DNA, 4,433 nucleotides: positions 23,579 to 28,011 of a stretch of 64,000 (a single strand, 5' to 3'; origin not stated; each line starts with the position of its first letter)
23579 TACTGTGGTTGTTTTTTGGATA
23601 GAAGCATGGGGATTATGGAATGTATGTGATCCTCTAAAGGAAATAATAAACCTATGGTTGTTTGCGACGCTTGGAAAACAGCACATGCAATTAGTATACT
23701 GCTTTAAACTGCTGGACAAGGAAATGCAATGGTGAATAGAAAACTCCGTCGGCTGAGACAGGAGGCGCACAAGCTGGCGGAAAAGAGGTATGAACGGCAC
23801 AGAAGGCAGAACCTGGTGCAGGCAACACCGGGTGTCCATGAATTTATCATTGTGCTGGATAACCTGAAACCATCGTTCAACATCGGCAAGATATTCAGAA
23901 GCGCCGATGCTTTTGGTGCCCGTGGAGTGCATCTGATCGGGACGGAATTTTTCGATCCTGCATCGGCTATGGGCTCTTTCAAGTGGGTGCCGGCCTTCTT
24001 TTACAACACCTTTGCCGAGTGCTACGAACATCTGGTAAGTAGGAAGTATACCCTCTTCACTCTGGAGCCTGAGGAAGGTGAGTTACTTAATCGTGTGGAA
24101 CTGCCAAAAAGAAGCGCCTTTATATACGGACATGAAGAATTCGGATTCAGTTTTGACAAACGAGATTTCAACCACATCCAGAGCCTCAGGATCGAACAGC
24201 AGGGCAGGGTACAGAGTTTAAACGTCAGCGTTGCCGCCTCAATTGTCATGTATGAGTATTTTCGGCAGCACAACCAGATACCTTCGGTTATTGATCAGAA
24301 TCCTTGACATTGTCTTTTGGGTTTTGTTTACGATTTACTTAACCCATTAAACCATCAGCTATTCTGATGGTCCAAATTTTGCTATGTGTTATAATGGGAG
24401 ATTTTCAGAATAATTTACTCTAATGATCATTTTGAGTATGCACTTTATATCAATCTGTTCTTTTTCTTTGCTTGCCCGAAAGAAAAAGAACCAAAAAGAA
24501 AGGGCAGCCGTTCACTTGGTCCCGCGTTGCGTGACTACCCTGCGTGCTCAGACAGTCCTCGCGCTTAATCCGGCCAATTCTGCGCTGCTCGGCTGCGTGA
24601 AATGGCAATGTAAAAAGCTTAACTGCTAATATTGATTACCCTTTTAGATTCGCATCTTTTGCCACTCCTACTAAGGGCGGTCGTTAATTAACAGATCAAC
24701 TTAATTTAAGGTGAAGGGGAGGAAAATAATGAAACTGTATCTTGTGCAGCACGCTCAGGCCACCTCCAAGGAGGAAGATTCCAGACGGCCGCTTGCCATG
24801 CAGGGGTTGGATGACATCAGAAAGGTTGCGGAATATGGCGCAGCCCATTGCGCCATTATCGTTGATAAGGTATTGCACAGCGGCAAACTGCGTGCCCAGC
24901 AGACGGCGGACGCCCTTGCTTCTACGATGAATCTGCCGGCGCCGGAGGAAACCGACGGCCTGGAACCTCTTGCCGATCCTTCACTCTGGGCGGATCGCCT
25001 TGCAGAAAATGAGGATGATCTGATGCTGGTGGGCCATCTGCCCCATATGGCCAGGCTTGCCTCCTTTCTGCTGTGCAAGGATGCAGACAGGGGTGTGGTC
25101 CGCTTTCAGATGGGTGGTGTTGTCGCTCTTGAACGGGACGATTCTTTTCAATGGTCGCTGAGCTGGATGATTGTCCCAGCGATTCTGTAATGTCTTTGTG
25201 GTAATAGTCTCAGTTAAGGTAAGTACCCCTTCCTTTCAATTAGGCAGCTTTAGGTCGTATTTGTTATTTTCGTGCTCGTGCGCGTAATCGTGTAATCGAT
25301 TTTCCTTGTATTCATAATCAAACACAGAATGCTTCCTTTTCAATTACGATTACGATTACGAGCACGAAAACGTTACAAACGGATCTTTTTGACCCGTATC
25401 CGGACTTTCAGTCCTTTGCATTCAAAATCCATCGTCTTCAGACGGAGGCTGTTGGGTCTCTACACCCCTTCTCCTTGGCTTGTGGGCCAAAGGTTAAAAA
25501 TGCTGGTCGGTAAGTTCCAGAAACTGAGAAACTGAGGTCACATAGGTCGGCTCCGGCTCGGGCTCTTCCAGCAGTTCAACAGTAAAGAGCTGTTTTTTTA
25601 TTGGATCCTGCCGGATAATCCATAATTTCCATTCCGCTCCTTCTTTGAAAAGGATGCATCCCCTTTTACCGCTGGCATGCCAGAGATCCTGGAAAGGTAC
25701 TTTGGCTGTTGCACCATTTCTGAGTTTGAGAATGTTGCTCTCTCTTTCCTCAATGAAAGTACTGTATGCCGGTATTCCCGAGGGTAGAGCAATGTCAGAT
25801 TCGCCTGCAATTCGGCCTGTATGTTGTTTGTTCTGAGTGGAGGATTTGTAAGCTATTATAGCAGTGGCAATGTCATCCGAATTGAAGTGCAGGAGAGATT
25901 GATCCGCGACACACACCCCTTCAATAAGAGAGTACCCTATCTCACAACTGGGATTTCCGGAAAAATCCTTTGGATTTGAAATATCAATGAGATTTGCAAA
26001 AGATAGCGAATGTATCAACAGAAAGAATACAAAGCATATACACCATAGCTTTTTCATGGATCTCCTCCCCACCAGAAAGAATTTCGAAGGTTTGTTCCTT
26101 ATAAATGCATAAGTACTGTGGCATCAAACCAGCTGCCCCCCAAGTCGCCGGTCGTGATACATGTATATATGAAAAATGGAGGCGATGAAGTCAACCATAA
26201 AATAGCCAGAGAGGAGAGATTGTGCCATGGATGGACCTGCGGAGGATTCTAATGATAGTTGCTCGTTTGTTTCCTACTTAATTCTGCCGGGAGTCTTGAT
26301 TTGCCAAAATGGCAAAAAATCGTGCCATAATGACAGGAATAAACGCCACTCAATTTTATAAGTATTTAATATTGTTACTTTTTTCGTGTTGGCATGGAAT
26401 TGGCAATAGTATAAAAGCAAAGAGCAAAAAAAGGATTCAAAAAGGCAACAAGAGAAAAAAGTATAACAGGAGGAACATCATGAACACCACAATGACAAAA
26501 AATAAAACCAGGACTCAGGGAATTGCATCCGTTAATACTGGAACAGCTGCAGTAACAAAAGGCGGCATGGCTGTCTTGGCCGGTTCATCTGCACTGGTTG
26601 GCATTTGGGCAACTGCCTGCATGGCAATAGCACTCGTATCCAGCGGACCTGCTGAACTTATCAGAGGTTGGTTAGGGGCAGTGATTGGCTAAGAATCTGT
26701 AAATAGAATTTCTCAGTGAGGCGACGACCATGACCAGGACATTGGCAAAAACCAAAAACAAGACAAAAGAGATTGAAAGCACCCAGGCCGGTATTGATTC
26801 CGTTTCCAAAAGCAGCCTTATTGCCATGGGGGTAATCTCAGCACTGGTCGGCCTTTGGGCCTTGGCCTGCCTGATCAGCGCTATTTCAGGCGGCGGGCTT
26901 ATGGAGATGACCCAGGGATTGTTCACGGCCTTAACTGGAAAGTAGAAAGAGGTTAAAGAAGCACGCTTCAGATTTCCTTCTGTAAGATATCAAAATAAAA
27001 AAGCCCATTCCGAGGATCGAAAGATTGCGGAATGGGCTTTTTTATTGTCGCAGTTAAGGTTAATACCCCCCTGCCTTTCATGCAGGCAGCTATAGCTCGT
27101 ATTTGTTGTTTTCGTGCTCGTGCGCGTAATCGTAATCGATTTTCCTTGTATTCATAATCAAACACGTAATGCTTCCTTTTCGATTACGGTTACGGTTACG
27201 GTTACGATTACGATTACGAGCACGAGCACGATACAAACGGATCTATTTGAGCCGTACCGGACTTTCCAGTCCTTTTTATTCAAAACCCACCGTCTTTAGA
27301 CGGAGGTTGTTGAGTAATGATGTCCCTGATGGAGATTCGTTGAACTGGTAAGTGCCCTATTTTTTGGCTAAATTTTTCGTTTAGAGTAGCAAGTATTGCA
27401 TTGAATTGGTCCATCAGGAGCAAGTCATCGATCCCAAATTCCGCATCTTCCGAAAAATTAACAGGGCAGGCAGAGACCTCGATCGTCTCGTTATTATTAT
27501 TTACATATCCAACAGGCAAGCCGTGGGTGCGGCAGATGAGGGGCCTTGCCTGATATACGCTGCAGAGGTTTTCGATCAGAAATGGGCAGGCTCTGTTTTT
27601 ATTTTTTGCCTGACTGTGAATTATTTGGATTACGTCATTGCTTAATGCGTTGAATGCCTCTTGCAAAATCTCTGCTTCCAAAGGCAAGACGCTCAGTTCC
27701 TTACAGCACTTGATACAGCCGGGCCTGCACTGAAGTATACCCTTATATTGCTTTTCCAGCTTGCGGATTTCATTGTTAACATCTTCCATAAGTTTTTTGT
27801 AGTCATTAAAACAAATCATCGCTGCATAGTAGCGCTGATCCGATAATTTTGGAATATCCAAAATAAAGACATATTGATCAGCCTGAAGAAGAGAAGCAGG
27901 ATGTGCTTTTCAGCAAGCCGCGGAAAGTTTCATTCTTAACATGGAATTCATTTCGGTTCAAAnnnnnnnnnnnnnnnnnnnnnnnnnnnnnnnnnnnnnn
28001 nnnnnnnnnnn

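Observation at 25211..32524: Family A: four co-oriented copies of a ~235-265-bp multi-hairpin element within 7.3 kb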

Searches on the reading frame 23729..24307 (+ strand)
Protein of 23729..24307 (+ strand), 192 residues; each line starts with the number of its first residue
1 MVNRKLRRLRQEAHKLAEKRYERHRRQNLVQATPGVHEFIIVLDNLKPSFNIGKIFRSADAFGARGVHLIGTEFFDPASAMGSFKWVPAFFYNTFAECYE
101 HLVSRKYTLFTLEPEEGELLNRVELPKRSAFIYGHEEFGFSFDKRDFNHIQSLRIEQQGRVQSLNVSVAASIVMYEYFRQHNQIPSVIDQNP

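Call 33: search_protein_families(library=pfam, proteins=[window:23729-24307:+], max_evalue=0.001)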
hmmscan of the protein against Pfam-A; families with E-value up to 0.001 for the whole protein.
window:23729-24307:+ (192 aa): 1 family
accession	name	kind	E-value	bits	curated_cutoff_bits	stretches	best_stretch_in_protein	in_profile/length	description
PF00588.24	SpoU_methylase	-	1.5e-27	96.9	29.7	1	39-175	2-142/142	SpoU rRNA Methylase family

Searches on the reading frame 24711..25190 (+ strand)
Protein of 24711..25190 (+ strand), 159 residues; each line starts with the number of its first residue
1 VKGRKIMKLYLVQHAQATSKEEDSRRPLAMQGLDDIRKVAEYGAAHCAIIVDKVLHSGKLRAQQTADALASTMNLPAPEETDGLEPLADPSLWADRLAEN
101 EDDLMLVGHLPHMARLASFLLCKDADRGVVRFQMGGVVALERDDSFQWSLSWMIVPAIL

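Call 15: search_protein_families(library=pfam, proteins=[window:24711-25190:+], max_evalue=0.01)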
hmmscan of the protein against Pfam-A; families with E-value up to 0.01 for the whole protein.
window:24711-25190:+ (159 aa): 1 family
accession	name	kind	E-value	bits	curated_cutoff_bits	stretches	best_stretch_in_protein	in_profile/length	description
PF00300.27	His_Phos_1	-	0.00084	19.5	21.7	1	9-78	1-72/194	Histidine phosphatase superfamily (branch 1)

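Call 67: search_protein_families(library=ncbifam, proteins=[window:24711-25190:+], max_evalue=0.1)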
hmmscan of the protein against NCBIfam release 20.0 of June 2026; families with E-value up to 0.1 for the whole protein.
window:24711-25190:+ (159 aa): 3 families
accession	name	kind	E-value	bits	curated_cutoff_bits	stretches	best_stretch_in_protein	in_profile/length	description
TIGR00249.1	sixA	equivalog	2.6e-32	111.8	74.5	1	7-156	1-154/154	phosphohistidine phosphatase SixA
NF011580.0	PRK15004.1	equivalog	0.0069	16.4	250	1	7-78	1-74/203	adenosylcobalamin/alpha-ribazole phosphatase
TIGR03162.1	ribazole_cobC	equivalog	0.09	12.2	162.9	0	9-82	1-74/176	alpha-ribazole phosphatase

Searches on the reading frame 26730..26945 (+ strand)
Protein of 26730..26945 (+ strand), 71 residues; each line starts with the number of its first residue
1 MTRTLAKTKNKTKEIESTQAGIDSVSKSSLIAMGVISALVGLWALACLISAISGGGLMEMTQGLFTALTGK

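Call 15: search_protein_families(library=pfam, proteins=[window:26730-26945:+], max_evalue=0.01)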
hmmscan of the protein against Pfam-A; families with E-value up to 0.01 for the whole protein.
window:26730-26945:+ (71 aa): 1 family
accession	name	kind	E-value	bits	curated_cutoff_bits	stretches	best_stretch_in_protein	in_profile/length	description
PF22958.2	Ltn1_1st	-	0.0062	15.5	27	1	8-71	34-97/590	E3 ubiquitin-protein ligase listerin, N-terminal domain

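Call 67: search_protein_families(library=ncbifam, proteins=[window:26730-26945:+], max_evalue=0.1)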
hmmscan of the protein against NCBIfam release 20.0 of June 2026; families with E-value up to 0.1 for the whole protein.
window:26730-26945:+ (71 aa): 0 families

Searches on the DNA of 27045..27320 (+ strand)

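Call 26: search_dna_similar(query=window:27045-27320:+, collection=plasmids, mode=distant, max_evalue=0.01)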
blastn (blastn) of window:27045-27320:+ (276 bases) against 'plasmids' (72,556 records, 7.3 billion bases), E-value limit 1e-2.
Records with a match: 43; places in all: 94; records where one place covers at least 80% of the query: 0.
Best place of each record, by identity: 80-90% 43.
By first word of the organism name: Ralstonia 42; Pseudomonas 1.
By predicted mobility (MOB-suite, as given by PLSDB): mobilizable 32; non-mobilizable 11.
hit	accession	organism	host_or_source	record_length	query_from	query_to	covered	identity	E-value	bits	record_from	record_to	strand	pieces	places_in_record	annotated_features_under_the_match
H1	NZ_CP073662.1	Pseudomonas sp. JS425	whole organism,activated sludge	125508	209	272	23%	80.3%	6e-3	48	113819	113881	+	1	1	none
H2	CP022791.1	Ralstonia solanacearum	Solanum tuberosum,single cell,Potato ...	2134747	137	187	18%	84.3%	1e-5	57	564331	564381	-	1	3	cobaltochelatase subunit CobN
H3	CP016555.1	Ralstonia solanacearum FJAT-1458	tomato,tissue sample,tomato vessel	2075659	137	187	18%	84.3%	1e-5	57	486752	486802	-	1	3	cobaltochelatase subunit CobN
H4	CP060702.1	Ralstonia solanacearum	tomato,cell culture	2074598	137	187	18%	84.3%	1e-5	57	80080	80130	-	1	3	none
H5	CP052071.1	Ralstonia solanacearum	tomato,cell culture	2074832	137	187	18%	84.3%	1e-5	57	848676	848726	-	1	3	none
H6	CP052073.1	Ralstonia solanacearum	tomato,cell culture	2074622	137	187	18%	84.3%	1e-5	57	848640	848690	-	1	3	none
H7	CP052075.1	Ralstonia solanacearum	tomato,cell culture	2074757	137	187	18%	84.3%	1e-5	57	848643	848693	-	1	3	none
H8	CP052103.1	Ralstonia solanacearum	tomato,cell culture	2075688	137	187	18%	84.3%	1e-5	57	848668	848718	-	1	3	cobaltochelatase subunit CobN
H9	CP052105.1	Ralstonia solanacearum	tomato,cell culture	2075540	137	187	18%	84.3%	1e-5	57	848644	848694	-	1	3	cobaltochelatase subunit CobN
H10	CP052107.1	Ralstonia solanacearum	tomato,cell culture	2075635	137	187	18%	84.3%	1e-5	57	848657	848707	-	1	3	cobaltochelatase subunit CobN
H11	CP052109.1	Ralstonia solanacearum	tomato,cell culture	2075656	137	187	18%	84.3%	1e-5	57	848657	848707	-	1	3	cobaltochelatase subunit CobN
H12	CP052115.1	Ralstonia solanacearum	tomato,cell culture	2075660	137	187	18%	84.3%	1e-5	57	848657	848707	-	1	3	cobaltochelatase subunit CobN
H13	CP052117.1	Ralstonia solanacearum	tomato,cell culture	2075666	137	187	18%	84.3%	1e-5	57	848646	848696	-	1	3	cobaltochelatase subunit CobN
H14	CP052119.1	Ralstonia solanacearum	tomato,cell culture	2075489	137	187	18%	84.3%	1e-5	57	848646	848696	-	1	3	cobaltochelatase subunit CobN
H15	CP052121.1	Ralstonia solanacearum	tomato,cell culture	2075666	137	187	18%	84.3%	1e-5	57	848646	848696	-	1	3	cobaltochelatase subunit CobN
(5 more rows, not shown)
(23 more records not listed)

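Call 27: search_dna_similar(query=window:27045-27320:+, collection=phages, mode=distant, max_evalue=0.01)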
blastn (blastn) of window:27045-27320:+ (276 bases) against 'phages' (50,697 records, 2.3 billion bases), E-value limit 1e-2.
Records with a match: 1; places in all: 1; records where one place covers at least 80% of the query: 0.
Best place of each record, by identity: 90-95% 1.
By first word of the organism name: Escherichia 1.
By host as written in the record: Escherichia coli K-12 MG1655 del pstSCAB-phoU::kan 1.
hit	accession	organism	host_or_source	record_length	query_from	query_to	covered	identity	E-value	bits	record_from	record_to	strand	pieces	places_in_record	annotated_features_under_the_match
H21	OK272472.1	Escherichia phage JLBYU28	Escherichia coli K-12 MG1655 del ...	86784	134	163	11%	93.3%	6e-3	46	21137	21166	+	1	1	hypothetical protein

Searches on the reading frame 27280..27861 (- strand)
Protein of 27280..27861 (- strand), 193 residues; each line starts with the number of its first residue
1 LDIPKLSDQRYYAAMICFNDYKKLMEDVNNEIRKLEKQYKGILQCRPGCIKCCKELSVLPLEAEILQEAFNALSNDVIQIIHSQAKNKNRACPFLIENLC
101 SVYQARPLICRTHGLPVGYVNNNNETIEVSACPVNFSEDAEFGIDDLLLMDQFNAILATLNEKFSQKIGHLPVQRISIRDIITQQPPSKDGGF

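Call 15: search_protein_families(library=pfam, proteins=[window:27280-27861:-], max_evalue=0.01)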
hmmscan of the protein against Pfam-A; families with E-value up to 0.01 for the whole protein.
window:27280-27861:- (193 aa): 1 family
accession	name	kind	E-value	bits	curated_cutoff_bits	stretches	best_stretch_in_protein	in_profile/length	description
PF03692.20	CxxCxxCC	-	8e-09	36.5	23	1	44-114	1-70/85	Putative zinc- or iron-chelating domain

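Call 41: find_homologous_proteins(query=window:27280-27861:-, max_evalue=1e-10)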
Query window:27280-27861:- (193 aa): 52 proteins with E <= 1e-10 among 93 candidates.
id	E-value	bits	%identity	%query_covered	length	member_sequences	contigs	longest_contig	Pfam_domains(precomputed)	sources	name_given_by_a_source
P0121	9.7e-116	402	100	93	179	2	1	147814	PF03692.21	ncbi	-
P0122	6.2e-47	178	49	89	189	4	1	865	PF03692.21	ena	-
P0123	2.3e-45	173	50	85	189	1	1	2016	PF03692.21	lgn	-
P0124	8.9e-44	168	47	87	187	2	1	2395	PF03692.21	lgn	-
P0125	1.4e-42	164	45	84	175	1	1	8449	PF03692.21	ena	-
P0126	1.4e-41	161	47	84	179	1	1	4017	PF03692.21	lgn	-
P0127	2.0e-41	160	43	86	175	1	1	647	PF03692.21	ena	-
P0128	2.8e-41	160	48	85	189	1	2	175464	PF03692.21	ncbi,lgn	-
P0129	5.0e-41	159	44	87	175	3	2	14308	PF03692.21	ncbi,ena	-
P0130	1.4e-40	157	46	85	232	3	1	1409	PF03692.21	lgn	-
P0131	1.9e-40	157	43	88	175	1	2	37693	PF03692.21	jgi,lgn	-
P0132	3.2e-40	156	44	84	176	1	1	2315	PF03692.21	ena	-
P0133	3.2e-40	156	45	84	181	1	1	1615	PF03692.21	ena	-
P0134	1.5e-39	154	47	80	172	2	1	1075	PF03692.21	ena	-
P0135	2.1e-39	153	46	84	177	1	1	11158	PF03692.21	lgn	-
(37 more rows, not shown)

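Call 42: find_encoding_contigs(protein=P0121, flank=10000, max_places=6)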
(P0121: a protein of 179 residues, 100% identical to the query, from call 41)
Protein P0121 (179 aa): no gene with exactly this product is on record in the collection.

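Call 43: list_cluster_members(proteins=[P0121, P0001])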
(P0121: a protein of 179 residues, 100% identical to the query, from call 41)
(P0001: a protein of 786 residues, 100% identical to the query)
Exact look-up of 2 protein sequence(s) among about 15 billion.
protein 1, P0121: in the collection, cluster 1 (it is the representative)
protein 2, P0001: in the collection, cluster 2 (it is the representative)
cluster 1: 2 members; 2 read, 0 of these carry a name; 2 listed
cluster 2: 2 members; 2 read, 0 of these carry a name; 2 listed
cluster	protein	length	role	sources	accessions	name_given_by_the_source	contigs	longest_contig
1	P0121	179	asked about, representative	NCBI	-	-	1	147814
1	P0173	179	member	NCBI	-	-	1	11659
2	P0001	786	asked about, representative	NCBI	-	-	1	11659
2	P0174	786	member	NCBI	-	-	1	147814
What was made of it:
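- Tried and rejected: A second NCBI assembly with a 147.8-kb contig is not indexed (calls 42, 43).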
